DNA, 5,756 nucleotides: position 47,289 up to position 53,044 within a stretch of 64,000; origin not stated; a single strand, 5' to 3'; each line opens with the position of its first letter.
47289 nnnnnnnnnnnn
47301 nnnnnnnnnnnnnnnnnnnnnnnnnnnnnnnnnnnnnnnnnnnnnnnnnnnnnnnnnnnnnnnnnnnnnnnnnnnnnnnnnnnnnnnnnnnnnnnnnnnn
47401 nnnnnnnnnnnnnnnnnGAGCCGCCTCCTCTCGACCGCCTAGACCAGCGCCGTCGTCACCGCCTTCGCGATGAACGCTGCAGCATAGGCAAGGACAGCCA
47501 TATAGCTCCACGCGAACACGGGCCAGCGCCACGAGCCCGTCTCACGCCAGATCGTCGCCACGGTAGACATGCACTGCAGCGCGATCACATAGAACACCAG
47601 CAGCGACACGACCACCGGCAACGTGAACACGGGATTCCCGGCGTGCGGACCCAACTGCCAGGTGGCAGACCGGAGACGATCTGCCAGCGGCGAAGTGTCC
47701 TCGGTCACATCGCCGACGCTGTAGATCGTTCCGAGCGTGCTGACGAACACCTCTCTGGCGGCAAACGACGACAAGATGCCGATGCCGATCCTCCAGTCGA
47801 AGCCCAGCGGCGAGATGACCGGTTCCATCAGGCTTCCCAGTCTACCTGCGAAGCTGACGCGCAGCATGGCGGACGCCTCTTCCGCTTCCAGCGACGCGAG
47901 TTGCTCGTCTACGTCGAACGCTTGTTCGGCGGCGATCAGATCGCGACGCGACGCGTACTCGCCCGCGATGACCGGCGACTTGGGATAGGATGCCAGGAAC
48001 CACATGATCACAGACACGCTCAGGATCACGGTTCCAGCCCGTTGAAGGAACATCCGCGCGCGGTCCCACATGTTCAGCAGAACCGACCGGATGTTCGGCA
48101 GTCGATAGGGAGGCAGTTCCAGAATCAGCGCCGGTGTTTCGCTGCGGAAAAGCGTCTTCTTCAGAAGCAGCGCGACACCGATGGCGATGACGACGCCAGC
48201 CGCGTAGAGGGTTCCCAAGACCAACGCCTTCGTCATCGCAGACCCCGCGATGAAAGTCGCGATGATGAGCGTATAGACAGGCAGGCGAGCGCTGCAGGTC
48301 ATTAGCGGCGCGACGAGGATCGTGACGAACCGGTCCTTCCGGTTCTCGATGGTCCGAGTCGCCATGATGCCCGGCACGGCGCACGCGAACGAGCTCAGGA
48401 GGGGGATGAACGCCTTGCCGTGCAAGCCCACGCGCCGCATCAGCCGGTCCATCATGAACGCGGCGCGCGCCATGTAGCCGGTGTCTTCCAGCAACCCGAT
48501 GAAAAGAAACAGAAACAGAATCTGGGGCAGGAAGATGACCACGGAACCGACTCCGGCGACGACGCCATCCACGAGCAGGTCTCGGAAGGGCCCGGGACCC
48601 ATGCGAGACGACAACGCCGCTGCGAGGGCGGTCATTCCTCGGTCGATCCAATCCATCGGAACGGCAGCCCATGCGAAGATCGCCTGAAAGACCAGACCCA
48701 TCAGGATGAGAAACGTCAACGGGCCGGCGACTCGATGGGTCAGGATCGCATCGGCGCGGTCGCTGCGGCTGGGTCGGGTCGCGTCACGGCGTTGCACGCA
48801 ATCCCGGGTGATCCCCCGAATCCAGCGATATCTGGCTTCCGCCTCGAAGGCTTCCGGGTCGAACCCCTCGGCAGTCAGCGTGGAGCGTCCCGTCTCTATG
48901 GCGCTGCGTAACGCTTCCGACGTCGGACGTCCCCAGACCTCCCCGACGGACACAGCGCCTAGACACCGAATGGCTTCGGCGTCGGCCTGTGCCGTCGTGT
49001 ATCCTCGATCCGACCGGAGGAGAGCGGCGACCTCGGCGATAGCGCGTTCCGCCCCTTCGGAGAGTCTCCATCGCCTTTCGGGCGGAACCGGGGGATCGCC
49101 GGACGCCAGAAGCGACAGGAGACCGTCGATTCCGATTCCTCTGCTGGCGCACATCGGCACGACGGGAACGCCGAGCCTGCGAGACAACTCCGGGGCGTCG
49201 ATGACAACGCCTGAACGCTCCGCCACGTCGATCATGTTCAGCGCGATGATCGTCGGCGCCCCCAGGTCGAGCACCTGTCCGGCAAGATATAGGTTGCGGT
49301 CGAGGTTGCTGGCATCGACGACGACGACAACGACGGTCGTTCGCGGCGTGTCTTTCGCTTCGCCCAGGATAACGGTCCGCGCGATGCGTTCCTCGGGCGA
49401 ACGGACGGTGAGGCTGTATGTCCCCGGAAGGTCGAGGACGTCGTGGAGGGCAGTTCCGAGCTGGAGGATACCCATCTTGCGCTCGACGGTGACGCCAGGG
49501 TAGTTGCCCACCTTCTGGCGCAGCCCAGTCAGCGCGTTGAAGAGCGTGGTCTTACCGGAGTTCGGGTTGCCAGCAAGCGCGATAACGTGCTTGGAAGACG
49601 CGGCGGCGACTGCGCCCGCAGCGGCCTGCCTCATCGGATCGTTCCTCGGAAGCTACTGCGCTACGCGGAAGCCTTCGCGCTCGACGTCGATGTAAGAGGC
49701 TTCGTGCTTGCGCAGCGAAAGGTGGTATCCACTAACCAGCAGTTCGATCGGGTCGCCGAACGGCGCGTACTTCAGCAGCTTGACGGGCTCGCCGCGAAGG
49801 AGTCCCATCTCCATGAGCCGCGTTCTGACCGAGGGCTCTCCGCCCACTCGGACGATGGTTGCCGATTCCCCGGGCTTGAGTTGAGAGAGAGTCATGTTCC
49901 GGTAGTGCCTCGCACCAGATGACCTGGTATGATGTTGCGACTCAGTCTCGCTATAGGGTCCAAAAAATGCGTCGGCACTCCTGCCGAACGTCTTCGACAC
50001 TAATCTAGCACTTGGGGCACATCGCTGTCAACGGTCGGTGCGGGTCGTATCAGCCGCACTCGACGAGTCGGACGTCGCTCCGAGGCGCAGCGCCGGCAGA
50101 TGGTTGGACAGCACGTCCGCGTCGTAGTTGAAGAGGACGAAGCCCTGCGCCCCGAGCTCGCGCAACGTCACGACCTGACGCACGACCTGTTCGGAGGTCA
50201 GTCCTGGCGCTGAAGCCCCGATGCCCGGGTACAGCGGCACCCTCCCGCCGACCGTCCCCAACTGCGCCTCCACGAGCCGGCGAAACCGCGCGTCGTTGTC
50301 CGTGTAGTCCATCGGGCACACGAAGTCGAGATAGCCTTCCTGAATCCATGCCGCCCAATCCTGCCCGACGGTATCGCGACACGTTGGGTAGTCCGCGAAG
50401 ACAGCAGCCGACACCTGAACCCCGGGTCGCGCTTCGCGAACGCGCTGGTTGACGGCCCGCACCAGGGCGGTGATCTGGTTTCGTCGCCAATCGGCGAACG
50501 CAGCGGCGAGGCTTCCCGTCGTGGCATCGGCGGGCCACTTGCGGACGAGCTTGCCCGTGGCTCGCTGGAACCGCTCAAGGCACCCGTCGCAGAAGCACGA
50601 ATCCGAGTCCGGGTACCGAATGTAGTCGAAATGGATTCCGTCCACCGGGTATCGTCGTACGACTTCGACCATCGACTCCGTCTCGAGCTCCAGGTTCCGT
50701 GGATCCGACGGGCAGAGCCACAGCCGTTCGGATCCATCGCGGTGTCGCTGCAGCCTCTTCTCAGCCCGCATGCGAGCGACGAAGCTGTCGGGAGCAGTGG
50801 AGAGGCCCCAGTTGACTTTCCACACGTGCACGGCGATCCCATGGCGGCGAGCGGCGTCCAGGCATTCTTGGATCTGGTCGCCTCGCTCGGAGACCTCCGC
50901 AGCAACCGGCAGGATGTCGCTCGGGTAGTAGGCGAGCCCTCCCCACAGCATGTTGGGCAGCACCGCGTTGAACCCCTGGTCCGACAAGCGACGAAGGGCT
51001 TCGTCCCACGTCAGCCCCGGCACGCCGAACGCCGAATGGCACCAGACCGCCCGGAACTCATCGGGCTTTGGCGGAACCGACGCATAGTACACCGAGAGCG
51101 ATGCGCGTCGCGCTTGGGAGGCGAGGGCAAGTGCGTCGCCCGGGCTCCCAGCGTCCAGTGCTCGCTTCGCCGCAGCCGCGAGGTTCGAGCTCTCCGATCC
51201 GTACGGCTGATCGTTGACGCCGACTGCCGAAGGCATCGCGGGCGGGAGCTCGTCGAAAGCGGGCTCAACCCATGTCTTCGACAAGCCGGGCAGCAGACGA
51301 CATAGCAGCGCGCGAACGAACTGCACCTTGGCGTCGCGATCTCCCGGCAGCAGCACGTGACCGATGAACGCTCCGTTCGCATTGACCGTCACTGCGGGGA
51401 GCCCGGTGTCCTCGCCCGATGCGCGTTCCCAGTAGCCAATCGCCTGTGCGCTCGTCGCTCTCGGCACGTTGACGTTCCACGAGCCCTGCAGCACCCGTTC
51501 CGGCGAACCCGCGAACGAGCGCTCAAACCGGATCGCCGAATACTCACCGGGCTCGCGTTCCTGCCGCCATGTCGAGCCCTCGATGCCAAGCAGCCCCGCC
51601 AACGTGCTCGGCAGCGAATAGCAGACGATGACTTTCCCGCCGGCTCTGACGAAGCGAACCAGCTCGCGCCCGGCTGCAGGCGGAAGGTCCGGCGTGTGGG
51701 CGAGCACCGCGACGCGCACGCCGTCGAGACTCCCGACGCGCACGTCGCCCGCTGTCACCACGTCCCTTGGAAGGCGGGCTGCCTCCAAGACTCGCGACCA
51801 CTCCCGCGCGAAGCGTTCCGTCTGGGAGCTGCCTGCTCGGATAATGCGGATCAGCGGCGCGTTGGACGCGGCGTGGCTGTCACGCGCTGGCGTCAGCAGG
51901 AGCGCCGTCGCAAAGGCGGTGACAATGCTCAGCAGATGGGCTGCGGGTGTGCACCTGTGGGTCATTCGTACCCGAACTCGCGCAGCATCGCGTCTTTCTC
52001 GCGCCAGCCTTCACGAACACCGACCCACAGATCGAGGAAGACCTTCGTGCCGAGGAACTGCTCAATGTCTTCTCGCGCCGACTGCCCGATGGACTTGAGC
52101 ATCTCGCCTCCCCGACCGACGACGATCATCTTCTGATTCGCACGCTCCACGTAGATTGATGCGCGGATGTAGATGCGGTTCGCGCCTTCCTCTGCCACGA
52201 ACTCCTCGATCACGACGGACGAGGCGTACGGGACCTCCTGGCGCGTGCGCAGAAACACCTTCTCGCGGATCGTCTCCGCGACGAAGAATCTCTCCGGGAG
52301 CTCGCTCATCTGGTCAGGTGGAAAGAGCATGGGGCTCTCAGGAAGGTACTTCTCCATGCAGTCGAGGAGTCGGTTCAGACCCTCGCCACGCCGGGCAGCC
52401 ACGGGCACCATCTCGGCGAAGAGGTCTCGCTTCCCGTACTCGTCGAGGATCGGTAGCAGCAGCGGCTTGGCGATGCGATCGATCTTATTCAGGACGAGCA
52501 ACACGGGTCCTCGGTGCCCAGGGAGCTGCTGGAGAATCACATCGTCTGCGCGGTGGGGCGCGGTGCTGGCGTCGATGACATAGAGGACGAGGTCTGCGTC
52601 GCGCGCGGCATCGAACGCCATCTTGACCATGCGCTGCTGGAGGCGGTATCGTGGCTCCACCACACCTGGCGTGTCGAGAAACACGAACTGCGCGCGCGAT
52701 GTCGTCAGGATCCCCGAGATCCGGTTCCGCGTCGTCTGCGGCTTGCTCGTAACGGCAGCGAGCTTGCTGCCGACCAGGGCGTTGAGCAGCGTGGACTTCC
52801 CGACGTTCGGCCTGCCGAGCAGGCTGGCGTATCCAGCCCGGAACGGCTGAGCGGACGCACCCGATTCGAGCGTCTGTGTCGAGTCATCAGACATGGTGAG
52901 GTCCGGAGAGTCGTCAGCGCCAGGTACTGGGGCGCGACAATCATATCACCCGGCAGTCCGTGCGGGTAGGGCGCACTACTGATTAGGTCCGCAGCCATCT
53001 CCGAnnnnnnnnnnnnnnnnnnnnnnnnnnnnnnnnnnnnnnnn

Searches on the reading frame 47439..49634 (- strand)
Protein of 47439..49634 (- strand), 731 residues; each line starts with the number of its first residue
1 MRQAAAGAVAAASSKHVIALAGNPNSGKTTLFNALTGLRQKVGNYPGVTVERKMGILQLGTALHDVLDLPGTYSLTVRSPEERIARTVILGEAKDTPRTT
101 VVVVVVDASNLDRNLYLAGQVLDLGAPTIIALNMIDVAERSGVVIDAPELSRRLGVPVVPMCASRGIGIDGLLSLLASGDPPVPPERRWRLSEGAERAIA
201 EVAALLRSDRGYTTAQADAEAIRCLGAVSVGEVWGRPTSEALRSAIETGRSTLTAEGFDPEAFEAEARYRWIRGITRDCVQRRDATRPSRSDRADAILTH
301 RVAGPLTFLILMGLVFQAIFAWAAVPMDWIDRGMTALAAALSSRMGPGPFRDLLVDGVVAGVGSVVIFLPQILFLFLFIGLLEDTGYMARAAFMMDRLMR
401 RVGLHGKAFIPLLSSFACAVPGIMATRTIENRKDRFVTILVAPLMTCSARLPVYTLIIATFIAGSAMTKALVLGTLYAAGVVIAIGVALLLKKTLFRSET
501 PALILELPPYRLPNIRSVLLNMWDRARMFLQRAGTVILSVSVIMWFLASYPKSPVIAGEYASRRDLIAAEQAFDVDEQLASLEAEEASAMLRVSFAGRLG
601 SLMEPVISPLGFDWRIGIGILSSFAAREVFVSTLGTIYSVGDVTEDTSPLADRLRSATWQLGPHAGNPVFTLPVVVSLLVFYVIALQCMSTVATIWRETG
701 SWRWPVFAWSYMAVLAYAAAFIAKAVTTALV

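Call 7: search_protein_families(library=pfam, proteins=[window:47439-49634:-], max_evalue=0.01)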
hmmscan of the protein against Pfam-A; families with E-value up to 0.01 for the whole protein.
window:47439-49634:- (731 aa): 5 families
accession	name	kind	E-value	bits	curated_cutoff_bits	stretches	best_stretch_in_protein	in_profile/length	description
PF02421.24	FeoB_N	-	8.8e-57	191.4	27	1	17-173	2-153/156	Ferrous iron transport protein B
PF07670.19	Gate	-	2.3e-40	137.7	29.6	2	366-460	2-103/104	Nucleoside recognition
PF07664.17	FeoB_C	-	8.4e-19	67.5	26.6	1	475-525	3-54/54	Ferrous iron transport protein B C terminus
PF01926.29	MMR_HSR1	-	2.8e-16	60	21.9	1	18-133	2-112/113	50S ribosome-binding GTPase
PF17910.6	FeoB_Cyto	-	0.0041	17.9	23.4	1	196-281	6-90/90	FeoB cytosolic helical domain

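Call 8: search_protein_families(library=ncbifam, proteins=[window:47439-49634:-], max_evalue=0.01)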
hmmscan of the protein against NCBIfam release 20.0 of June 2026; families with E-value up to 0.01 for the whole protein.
window:47439-49634:- (731 aa): 20 families
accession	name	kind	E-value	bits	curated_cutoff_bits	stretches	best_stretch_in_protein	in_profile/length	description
TIGR00437.1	feoB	equivalog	3.7e-162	541.1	315.65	1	22-698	1-594/594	ferrous iron transport protein B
NF007105.0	PRK09554.1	equivalog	6.1e-123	411.6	683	1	16-551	4-533/772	Fe(2+) transporter permease subunit FeoB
TIGR03594.1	GTPase_EngA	equivalog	4.5e-12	45.7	306.7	1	17-177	2-157/432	ribosome biogenesis GTPase Der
NF000908.1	PRK00089.1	equivalog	2.3e-08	33.7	237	1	17-178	5-165/291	GTPase Era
TIGR03918.1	GTP_HydF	equivalog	4.6e-08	32.3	325.55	1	12-177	4-164/392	[FeFe] hydrogenase H-cluster maturation GTPase HydF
NF007171.0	PRK09602.1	subfamily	7.4e-08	31.6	387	1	17-56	4-43/397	YchF-related putative GTPase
TIGR00231.1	small_GTP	domain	1.4e-07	31.4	42.5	1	16-172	4-158/164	GTP-binding protein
NF003255.0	PRK04213.1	equivalog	2.5e-07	30.2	164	1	13-109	7-101/204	GTP-binding protein EngB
TIGR02729.1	Obg_CgtA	equivalog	6.1e-07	28.8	280.25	1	18-172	160-320/329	Obg family GTPase CgtA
NF008955.0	PRK12297.1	equivalog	1.4e-06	27.5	406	1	18-111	162-250/429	GTPase ObgE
NF002828.0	PRK03003.1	equivalog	1.8e-06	26.9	631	1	11-184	36-204/477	ribosome biogenesis GTPase Der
NF008954.1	PRK12296.1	equivalog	4.1e-06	25.5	377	1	18-112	162-250/470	GTPase ObgE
NF008956.1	PRK12299.1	equivalog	7.2e-06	25.2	300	1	18-72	161-216/327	GTPase ObgE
TIGR03596.1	GTPase_YlqF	equivalog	2.4e-05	23.9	208.2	1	17-73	120-174/276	ribosome biogenesis GTPase YlqF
NF007071.0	PRK09518.1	equivalog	6.1e-05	21.7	953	1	13-173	269-424/706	bifunctional cytidylate kinase/GTPase Der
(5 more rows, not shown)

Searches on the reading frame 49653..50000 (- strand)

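Call 7: search_protein_families(library=pfam, proteins=[window:49653-50000:-], max_evalue=0.01)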
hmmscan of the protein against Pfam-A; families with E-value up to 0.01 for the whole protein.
window:49653-50000:- (115 aa): 1 family
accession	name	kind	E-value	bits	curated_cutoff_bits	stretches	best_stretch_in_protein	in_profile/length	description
PF04023.20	FeoA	-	2e-23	82.7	23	1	36-108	1-74/74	FeoA domain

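Call 8: search_protein_families(library=ncbifam, proteins=[window:49653-50000:-], max_evalue=0.01)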
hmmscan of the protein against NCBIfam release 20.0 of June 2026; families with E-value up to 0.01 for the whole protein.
window:49653-50000:- (115 aa): 1 family
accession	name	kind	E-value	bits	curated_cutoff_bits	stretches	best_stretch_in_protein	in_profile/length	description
NF007106.0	PRK09555.1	equivalog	6.4e-09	35.4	102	1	56-108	20-72/75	ferrous iron transporter A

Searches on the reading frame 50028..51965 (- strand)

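Call 7: search_protein_families(library=pfam, proteins=[window:50028-51965:-], max_evalue=0.01)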
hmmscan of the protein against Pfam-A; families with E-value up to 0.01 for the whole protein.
window:50028-51965:- (645 aa): 4 families
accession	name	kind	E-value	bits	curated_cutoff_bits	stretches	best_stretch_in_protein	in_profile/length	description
PF02638.21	GHL10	-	2.9e-29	102.6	27.9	1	321-561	22-268/311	Glycosyl hydrolase-like 10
PF13200.12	DUF4015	-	6e-07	29.3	27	1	408-554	106-226/313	Putative glycosyl hydrolase domain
PF14871.12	GHL6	-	3.5e-05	24.4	35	1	338-447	22-131/132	Hypothetical glycosyl hydrolase 6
PF14488.12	DUF4434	-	0.007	16.4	30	0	319-381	20-81/283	Domain of unknown function (DUF4434)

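Call 8: search_protein_families(library=ncbifam, proteins=[window:50028-51965:-], max_evalue=0.01)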
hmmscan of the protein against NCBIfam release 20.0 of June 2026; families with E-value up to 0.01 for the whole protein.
window:50028-51965:- (645 aa): 0 families

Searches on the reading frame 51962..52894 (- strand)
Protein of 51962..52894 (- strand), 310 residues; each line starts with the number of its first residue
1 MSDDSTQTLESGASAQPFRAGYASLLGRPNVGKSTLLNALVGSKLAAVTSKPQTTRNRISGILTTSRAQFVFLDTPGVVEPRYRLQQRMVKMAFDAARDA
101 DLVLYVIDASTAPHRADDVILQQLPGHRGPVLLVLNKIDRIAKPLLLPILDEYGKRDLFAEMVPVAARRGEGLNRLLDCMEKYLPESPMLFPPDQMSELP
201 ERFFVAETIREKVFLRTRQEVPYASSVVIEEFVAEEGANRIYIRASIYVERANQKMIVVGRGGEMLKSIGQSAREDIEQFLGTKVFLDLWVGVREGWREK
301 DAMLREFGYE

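Call 81: search_protein_families(library=pfam, proteins=[window:51962-52894:-], max_evalue=1)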
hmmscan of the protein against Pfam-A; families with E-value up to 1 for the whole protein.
window:51962-52894:- (310 aa): 11 families
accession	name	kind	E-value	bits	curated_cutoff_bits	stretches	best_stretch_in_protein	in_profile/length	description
PF01926.29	MMR_HSR1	-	1.4e-26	93.2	21.9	1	24-137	3-113/113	50S ribosome-binding GTPase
PF07650.23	KH_2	-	1.9e-18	66.5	22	1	222-298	3-78/78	KH domain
PF02421.24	FeoB_N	-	1.3e-15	57.7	27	1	24-178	4-154/156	Ferrous iron transport protein B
PF00350.29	Dynamin_N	-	1.3e-09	38.8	27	2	63-136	96-166/168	Dynamin family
PF00009.33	GTP_EFTU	-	1.5e-08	34.9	26.5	1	60-185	65-187/188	Elongation factor Tu GTP binding domain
PF03193.22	RsgA_GTPase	-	2.6e-05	24.6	30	1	22-79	108-169/174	RsgA GTPase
PF02492.25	cobW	-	0.0008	19.5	20.7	1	59-143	74-158/180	CobW/HypB/UreG, nucleotide-binding domain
PF04548.22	AIG1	-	0.00081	19.2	27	1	25-121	5-104/212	AIG1 family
PF08477.19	Roc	-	0.028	15.1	27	1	25-139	4-119/119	Ras of Complex, Roc, domain of DAPkinase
PF16897.10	MMR_HSR1_Xtn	-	0.07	13.6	35.2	1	130-183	57-103/106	C-terminal region of MMR_HSR1 domain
PF13555.12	AAA_29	-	0.13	12.5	27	1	19-40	21-42/61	P-loop containing region of AAA domain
